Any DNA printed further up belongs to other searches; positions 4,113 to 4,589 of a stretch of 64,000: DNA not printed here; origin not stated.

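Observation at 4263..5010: Zeta-toxin-like kinase between glyA and priA, with an overlapping downstream 58-aa ORF (possible reverse-order TA pair)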

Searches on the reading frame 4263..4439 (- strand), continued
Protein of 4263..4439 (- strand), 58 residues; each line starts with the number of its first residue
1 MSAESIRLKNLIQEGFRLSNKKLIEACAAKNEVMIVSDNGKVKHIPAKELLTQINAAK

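Call 91: find_encoding_contigs(protein=P0166, flank=4000, max_places=4)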
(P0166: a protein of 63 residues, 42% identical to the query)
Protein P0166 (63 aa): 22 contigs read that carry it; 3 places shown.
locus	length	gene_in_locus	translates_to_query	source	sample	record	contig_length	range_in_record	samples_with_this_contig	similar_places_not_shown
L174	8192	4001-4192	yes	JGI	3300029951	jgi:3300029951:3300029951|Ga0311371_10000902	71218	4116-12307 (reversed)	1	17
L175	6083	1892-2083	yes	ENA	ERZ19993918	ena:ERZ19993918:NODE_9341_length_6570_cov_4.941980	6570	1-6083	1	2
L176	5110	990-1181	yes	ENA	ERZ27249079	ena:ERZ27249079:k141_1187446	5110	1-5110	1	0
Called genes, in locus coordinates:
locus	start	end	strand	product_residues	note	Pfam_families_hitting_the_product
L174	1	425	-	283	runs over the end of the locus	PF09674:DUF2400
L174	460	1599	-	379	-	PF01053:Cys_Met_Meta_PP, PF00155:Aminotran_1_2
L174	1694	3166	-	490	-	PF00587:tRNA-synt_2b, PF03129:HGTP_anticodon, PF09180:ProRS-C_1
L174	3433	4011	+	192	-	PF06414:Zeta_toxin (weak)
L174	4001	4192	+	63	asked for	-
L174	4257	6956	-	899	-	PF25788:Ig_Rha78A_N, PF08531:Bac_rhamnosid_N, PF05592:Bac_rhamnosid, PF17389:Bac_rhamnosid6H, PF17390:Bac_rhamnosid_C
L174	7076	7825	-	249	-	PF01061:ABC2_membrane, PF12698:ABC2_membrane_3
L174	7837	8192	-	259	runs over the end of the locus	PF00005:ABC_tran, PF02463:SMC_N (weak), PF13175:AAA_15 (faint), PF13304:AAA_21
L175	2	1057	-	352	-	?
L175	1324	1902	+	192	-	PF06414:Zeta_toxin (weak)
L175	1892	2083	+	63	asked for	-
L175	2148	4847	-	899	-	PF25788:Ig_Rha78A_N, PF08531:Bac_rhamnosid_N, PF05592:Bac_rhamnosid, PF17389:Bac_rhamnosid6H, PF17390:Bac_rhamnosid_C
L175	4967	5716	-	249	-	PF01061:ABC2_membrane, PF12698:ABC2_membrane_3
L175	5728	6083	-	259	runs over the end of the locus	PF00005:ABC_tran, PF02463:SMC_N (weak), PF13175:AAA_15 (faint), PF13304:AAA_21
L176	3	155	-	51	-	?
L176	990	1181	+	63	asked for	-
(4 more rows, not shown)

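Call 104: fold_search(model_id=the predicted structure, library=viral)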
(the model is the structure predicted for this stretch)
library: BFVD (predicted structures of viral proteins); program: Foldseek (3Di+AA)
matches with E <= 10: 1060; with E <= 0.001: 0
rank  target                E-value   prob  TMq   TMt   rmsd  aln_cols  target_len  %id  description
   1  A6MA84                7.1e-02  0.94  0.53  0.42   4.0        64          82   20  Gp020 [Lactococcus phage KSY1]
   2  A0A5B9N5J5            1.2e-01  0.91  0.47  0.41   5.4        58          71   21  Uncharacterized protein [Proteus phage Saba]
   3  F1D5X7                1.3e-01  0.90  0.52  0.42   4.7        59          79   22  (no name in the UniProt tables at hand)
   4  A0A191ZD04            1.3e-01  0.63  0.36  0.19  11.0        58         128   24  Uncharacterized protein [Erwinia phage vB_EamP_Rexella]
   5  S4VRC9                1.6e-01  0.44  0.33  0.19   8.9        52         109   21  Uncharacterized protein [Pandoravirus dulcis]
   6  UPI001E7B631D         1.8e-01  0.41  0.30  0.22   9.3        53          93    9  (no name look-up for this kind of identifier)
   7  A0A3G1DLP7            1.8e-01  0.41  0.37  0.19   8.8        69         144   20  Non-structural protein 3 (Fragment) [Rotavirus B]
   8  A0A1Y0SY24            1.9e-01  0.96  0.62  0.39   5.2        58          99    7  Uncharacterized protein [Pseudomonas phage Noxifer]
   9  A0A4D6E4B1            2.1e-01  0.87  0.41  0.26   3.1        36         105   22  Uncharacterized protein [Gordonia phage GodonK]
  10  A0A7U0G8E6            2.2e-01  0.63  0.45  0.36   4.0        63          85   19  (no name in the UniProt tables at hand)
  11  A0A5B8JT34            2.2e-01  0.18  0.25  0.12   9.9        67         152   24  Non-structural protein 3 (Fragment) [Wild duck Rotavirus G-like]
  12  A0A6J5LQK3            2.6e-01  0.54  0.43  0.14  10.7        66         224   12  Uncharacterized protein [uncultured Caudovirales phage]
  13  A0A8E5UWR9            2.6e-01  0.44  0.37  0.23  11.9        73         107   14  (no name in the UniProt tables at hand)
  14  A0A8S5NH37            2.8e-01  0.91  0.42  0.07   1.1        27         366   22  Tail protein (Fragment) [Siphoviridae sp. ctB9N2]
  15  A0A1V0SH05            3.4e-01  0.30  0.35  0.13  10.1        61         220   21  Uncharacterized protein [Hokovirus HKV1]
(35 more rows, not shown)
